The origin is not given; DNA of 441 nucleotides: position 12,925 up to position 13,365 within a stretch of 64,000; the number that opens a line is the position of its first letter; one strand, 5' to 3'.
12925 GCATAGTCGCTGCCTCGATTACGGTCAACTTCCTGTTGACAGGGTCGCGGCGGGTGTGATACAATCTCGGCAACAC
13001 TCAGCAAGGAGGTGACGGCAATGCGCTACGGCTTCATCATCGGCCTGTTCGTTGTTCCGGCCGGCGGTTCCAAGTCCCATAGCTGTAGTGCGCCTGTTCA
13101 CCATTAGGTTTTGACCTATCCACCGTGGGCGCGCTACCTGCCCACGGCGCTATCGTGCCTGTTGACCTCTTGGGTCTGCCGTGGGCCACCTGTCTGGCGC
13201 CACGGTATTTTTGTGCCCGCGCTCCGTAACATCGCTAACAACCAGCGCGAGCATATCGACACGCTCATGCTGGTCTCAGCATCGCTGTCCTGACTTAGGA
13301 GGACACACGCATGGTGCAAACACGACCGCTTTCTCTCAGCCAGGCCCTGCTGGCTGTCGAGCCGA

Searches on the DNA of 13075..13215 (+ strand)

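Call 56: build_rna_model(alignment_id=A5, structure=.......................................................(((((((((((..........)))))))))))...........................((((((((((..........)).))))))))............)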
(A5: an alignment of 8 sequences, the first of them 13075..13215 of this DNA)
Model R1 built from alignment A5 (8 sequences, 157 columns); structure: as given.
model positions 140; base pairs 21; branch points 1; effective number of sequences 1.66; information 0.59 bits per position. Calibrated on 0.2 Mb of random sequence (short: E-values are rough).
structure used (alignment columns):
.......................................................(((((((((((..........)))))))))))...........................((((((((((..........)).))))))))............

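Call 57: search_with_rna_model(model_id=R1, sources=[window, L001, L002, L003, L004, L005, L006, L007, L008, L009, L010, L011, L012, L013, L014, L015, L016, L017, L018, L019, L020, L021, L022, L023, L024, L025, L026, L027, L028, L029, L030, L031, L032, L033, L034, L035, L036, L037, L038, L039, L040, L041, L042, L043, L044, L045, L046, L047, L048, L049, L050, L051, L052, L053, L054, L055, L056, L057, L058, L059, L060, L061, L062, L063, L064, L065, L066, L067, L068, L069, L070, L071, L072, L073, L074, L075, L076, L077, L078, L079], max_evalue=1)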
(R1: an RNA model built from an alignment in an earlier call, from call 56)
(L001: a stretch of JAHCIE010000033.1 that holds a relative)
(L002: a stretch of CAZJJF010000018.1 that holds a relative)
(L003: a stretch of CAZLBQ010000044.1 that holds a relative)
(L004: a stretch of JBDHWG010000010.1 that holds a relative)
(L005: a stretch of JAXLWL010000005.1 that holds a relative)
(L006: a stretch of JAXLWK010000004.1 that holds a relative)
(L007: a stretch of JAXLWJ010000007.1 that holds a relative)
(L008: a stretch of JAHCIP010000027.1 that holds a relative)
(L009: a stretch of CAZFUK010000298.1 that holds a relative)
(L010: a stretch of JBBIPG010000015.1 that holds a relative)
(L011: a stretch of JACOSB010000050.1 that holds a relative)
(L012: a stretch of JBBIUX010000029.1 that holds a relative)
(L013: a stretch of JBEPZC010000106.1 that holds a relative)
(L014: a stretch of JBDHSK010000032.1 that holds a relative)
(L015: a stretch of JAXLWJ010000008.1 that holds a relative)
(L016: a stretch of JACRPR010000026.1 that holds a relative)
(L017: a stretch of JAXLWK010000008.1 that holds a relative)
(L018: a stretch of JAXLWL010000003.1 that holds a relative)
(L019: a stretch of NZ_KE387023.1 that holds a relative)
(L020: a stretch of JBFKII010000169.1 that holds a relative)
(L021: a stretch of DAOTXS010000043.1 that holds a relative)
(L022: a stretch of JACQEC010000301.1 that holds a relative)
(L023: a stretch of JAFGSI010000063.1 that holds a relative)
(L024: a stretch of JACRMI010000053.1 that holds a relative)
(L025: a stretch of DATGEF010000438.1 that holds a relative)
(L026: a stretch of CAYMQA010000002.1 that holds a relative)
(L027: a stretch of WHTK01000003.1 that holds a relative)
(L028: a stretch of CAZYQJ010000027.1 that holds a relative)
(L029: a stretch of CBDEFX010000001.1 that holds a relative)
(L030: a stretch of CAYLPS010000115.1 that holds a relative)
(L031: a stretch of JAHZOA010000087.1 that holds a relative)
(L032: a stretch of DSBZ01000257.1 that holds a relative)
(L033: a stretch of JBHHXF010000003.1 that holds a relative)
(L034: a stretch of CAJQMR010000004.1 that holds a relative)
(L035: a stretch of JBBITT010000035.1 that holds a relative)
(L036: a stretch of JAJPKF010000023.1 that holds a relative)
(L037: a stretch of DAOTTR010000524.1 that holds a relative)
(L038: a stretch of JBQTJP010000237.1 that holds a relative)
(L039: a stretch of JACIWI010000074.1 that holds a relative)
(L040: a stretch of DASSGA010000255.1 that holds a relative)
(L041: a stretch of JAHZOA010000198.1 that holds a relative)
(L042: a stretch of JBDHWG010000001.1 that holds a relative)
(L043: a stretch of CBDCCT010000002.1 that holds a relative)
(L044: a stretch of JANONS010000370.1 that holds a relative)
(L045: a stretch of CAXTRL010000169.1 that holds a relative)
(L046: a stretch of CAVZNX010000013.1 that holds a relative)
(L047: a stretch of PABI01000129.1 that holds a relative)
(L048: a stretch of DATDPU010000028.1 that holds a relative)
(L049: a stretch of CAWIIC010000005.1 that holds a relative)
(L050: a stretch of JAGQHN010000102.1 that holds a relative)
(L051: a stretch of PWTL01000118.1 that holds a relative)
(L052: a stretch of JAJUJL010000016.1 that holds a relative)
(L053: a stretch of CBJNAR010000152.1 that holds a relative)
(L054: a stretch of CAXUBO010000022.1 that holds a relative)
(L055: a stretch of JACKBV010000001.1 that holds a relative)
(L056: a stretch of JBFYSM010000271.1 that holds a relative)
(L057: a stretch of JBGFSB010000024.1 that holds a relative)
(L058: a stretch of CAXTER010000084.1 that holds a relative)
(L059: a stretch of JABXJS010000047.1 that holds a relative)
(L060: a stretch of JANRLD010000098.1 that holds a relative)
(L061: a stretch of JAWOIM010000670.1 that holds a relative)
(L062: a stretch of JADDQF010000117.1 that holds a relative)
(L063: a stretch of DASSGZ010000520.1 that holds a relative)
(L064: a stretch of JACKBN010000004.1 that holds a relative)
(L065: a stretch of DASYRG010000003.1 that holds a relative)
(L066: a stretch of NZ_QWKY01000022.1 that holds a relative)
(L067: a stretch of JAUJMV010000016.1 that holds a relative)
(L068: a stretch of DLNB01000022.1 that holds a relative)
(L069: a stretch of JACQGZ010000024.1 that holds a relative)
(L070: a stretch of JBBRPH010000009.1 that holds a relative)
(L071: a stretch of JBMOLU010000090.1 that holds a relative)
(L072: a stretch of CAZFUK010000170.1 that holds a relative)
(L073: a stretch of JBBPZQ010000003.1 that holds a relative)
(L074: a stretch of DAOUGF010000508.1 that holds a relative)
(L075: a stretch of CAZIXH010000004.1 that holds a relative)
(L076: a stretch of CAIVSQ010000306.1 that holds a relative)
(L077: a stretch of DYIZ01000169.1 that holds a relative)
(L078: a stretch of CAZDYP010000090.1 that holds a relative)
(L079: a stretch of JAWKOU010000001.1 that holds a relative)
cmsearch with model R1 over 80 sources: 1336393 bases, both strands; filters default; matches with E-value up to 1: 16.
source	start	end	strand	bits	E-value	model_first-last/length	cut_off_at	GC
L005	7876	8013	+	145.9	3.3e-34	1-140/140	no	0.6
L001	5113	5253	+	140.6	7.1e-33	1-140/140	no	0.6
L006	7827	7964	+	140.2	9.1e-33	1-140/140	no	0.64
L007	7958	8096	+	138.7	2.1e-32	1-140/140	no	0.65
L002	4082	4224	+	138.5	2.4e-32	1-140/140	no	0.6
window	13075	13216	+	136.2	9.2e-32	1-140/140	no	0.6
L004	7933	8068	+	136.2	9.3e-32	1-140/140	no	0.62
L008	5785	5932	+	123.3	1.6e-28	1-140/140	no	0.61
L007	8005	8086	-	24.1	0.0017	47-131/140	no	0.72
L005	7923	7951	-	23.8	0.002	47-75/140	no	0.79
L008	5834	5922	-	22.4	0.0046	47-130/140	no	0.71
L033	6304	6474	+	19.5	0.024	1-140/140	no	0.56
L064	1259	1338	+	18.3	0.049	1-140/140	no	0.56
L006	7874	7902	-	16.3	0.16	47-75/140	no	0.79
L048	5965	6117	+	14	0.6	1-140/140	no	0.63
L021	9498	9629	+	13.1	0.98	1-140/140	no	0.63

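Call 70: search_with_rna_model(model_id=R1, sources=[L080, L081, L082, L083, L084, L085, L086, L087, L088, L089, L090, L091, L092, L093, L094, L095, L096, L097, L098, L099, L100, L101, L102, L103, L104, L105, L106, L107, L108, L109, L110, L111, L112, L113, L114, L115, L116, L117, L118, L119, L120, L121, L122, L123, L124, L125, L126, L127, L128, L129, L130, L131, L132, L133, L134, L135, L136, L137, L138, L139, L140, L141, L142, L143, L144, L145, L146, L147, L148, L149, L150, L151, L152, L153, L154, L155, L156, L157, L158, L159], max_evalue=0.1)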
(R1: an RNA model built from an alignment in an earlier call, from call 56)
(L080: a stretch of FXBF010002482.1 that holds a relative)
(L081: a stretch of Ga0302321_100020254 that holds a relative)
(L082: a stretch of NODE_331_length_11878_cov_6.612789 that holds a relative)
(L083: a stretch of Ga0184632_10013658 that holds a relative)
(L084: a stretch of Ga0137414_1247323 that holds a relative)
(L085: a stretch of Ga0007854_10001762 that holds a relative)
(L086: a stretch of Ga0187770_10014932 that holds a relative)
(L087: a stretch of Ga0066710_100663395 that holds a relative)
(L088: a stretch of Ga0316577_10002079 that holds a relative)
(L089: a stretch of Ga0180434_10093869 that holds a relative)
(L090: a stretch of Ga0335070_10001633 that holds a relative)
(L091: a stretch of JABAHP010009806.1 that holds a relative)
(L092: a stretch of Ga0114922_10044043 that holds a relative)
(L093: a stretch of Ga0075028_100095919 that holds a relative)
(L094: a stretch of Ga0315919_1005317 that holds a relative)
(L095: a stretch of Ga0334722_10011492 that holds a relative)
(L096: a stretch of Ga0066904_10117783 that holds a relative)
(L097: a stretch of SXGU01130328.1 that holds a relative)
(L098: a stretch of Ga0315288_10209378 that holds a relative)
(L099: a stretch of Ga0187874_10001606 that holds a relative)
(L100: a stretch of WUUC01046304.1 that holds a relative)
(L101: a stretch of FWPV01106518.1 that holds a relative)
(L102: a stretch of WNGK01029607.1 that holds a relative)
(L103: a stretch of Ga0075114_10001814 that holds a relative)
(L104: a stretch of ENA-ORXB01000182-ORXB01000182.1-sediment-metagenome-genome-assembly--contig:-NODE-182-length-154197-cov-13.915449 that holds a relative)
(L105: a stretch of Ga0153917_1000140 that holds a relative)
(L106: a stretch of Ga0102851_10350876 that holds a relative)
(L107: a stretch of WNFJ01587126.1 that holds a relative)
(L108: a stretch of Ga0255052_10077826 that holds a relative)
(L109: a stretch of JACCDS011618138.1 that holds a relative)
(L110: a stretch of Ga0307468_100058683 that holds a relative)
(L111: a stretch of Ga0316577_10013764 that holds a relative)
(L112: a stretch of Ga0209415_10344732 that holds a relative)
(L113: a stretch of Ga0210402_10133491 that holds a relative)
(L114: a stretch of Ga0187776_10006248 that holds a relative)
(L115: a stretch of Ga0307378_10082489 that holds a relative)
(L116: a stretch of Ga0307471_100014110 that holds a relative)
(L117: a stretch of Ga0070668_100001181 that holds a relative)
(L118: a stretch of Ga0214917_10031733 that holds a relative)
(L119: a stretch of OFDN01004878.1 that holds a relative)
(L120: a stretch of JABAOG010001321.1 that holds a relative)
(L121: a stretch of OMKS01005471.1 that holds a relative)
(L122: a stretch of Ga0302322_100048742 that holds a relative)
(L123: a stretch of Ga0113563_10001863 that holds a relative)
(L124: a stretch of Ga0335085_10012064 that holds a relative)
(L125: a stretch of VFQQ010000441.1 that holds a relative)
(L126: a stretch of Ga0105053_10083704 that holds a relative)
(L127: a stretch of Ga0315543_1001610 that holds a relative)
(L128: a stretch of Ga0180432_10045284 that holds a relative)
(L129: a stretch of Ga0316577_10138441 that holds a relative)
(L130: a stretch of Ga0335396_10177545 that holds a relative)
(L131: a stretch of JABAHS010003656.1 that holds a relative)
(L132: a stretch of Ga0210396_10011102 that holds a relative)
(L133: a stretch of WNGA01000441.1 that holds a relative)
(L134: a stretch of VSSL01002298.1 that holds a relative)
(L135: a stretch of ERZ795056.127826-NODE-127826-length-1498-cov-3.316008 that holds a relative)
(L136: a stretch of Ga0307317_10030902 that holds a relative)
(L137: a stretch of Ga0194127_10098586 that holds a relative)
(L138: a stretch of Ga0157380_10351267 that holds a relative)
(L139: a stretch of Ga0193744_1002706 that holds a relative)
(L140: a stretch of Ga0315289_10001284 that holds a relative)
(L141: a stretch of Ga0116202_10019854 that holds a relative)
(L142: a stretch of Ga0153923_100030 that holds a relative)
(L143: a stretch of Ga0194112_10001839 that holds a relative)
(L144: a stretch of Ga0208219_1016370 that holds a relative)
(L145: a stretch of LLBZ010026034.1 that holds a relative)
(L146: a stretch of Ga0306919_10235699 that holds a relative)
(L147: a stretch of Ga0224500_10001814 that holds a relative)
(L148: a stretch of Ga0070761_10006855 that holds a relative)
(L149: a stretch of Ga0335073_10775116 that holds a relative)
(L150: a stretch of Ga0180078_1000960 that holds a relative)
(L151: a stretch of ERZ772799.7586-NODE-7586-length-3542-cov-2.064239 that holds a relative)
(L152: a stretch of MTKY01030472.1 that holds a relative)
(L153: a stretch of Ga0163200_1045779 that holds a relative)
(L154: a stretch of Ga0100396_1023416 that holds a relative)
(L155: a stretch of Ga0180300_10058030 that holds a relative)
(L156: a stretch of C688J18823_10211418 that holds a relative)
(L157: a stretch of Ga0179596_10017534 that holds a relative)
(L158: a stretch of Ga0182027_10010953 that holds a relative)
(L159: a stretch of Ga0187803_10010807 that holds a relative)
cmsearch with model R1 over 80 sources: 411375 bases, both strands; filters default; matches with E-value up to 0.1: 27.
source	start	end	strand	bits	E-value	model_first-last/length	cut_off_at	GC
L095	4095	4239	+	67.3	6.6e-15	1-140/140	no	0.46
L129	129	268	+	63.6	5.8e-14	1-140/140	no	0.58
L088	3143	3281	+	60.4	3.6e-13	1-140/140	no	0.58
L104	3807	3943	+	59.1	8e-13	1-140/140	no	0.61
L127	1330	1469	-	58.4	1.2e-12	1-140/140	no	0.61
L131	99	234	+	57.7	1.8e-12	1-140/140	no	0.52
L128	1353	1499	+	57.2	2.3e-12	1-140/140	no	0.59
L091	1796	1940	-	56.5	3.6e-12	1-140/140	no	0.54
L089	405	544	-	53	2.7e-11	1-140/140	no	0.56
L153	300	449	+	51.6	6e-11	1-140/140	no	0.61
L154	1276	1419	+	46.5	1.2e-09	1-140/140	no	0.62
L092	3646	3794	-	46.4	1.3e-09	1-140/140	no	0.55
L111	930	1081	-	41.4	2.2e-08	1-140/140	no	0.58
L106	335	482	+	38.4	1.3e-07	1-140/140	no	0.62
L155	137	293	+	35.8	6e-07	1-140/140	no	0.61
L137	1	85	-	31.9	5.6e-06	1-88/140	3'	0.54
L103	230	385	+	31.3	8.2e-06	1-140/140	no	0.58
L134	9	102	-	31.3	8.2e-06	1-140/140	no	0.53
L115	246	402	+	28.9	3.1e-05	1-140/140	no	0.6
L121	4208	4299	+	28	5.6e-05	1-140/140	no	0.57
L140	1756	1848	-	27.8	6.1e-05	1-140/140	no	0.51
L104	3863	3933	-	23.8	0.00061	47-130/140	no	0.7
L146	404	500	+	20.3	0.0048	1-140/140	no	0.54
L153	346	372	-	19.8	0.0064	48-74/140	no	0.7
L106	384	472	-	18.9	0.011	47-131/140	no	0.66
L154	1324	1409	-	18.6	0.013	47-133/140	no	0.66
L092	3714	3742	+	16.1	0.054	47-75/140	no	0.76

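Call 75: search_with_rna_model(model_id=R1, sources=[window, L001, L002, L004, L005, L006, L007, L008, L033, L095, L129, L088, L104, L127, L131, L128, L091, L089, L153, L154, L092, L111, L106, L155, L103, L115], max_evalue=0.0001, make_alignment=true)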
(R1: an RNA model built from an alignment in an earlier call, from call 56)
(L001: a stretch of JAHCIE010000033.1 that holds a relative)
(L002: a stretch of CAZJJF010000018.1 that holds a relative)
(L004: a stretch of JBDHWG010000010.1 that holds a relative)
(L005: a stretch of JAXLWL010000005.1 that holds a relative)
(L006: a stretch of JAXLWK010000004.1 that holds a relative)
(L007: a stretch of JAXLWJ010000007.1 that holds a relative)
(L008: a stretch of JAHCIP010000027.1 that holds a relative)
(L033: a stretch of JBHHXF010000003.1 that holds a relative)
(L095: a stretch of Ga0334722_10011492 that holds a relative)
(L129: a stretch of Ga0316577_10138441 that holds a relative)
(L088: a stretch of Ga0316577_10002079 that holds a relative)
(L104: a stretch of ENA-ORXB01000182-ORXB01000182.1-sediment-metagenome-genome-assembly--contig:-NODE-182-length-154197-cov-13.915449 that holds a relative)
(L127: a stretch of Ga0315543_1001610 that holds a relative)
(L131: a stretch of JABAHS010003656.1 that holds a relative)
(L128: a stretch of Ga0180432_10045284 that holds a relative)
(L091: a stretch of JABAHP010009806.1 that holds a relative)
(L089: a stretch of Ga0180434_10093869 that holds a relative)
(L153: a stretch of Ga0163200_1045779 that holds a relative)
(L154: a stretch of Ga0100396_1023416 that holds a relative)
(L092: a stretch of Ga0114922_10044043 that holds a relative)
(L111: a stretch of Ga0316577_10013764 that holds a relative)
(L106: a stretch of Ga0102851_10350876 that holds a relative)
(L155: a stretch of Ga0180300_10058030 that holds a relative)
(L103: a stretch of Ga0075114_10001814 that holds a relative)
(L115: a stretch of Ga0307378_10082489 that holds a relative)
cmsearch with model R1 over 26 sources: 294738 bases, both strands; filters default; matches with E-value up to 0.0001: 25.
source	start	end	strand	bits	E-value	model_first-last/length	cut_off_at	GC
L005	7876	8013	+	145.9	7.4e-35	1-140/140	no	0.6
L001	5113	5253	+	140.6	1.6e-33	1-140/140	no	0.6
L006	7827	7964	+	140.2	2e-33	1-140/140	no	0.64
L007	7958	8096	+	138.7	4.6e-33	1-140/140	no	0.65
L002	4082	4224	+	138.5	5.2e-33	1-140/140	no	0.6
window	13075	13216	+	136.2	2e-32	1-140/140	no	0.6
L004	7933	8068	+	136.2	2.1e-32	1-140/140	no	0.62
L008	5785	5932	+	123.3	3.6e-29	1-140/140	no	0.61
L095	4095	4239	+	67.3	4.8e-15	1-140/140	no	0.46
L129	129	268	+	63.6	4.1e-14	1-140/140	no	0.58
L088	3143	3281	+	60.4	2.6e-13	1-140/140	no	0.58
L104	3807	3943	+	59.1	5.7e-13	1-140/140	no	0.61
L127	1330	1469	-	58.4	8.3e-13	1-140/140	no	0.61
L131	99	234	+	57.7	1.3e-12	1-140/140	no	0.52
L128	1353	1499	+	57.2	1.7e-12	1-140/140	no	0.59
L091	1796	1940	-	56.5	2.6e-12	1-140/140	no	0.54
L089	405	544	-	53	1.9e-11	1-140/140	no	0.56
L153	300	449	+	51.6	4.3e-11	1-140/140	no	0.61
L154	1276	1419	+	46.5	8.6e-10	1-140/140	no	0.62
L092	3646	3794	-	46.4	9e-10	1-140/140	no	0.55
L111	930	1081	-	41.4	1.6e-08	1-140/140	no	0.58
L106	335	482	+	38.4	9e-08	1-140/140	no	0.62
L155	137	293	+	35.8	4.3e-07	1-140/140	no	0.61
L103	230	385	+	31.3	5.8e-06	1-140/140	no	0.58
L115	246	402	+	28.9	2.3e-05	1-140/140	no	0.6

Alignment A6: 25 matches aligned to the model, 253 columns, each read 5' to 3' on its own strand. Consensus structure (alignment columns), stored with it:
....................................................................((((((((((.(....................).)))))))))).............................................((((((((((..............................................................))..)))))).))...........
